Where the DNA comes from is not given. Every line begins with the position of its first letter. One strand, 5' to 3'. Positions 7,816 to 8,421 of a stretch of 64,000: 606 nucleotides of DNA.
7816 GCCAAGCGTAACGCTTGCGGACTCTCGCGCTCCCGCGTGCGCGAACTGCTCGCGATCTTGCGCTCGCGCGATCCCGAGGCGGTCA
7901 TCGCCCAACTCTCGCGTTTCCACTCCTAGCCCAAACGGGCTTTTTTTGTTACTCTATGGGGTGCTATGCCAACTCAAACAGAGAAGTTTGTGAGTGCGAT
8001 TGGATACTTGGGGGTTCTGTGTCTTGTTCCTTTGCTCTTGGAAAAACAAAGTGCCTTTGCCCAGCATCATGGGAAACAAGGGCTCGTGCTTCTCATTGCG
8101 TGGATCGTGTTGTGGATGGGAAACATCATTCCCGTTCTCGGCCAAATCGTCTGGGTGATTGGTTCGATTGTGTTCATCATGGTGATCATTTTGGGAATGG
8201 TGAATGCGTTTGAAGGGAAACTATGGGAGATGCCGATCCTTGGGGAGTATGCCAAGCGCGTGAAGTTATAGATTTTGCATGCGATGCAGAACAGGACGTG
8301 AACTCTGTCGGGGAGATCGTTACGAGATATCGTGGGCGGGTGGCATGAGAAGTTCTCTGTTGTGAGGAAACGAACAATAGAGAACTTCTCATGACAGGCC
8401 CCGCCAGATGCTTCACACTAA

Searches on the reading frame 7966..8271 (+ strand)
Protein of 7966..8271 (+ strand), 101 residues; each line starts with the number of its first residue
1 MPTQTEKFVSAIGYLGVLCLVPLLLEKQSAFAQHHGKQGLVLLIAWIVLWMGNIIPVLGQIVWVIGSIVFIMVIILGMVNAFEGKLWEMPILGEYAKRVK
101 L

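Call 67: search_protein_families(library=pfam, proteins=[window:7966-8271:+], max_evalue=0.00001)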
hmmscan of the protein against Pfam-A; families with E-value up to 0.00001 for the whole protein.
window:7966-8271:+ (101 aa): 1 family
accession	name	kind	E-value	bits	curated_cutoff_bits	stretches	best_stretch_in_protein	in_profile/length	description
PF09685.15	DUF4870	-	7.5e-06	26.3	25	1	18-91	25-102/107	Domain of unknown function (DUF4870)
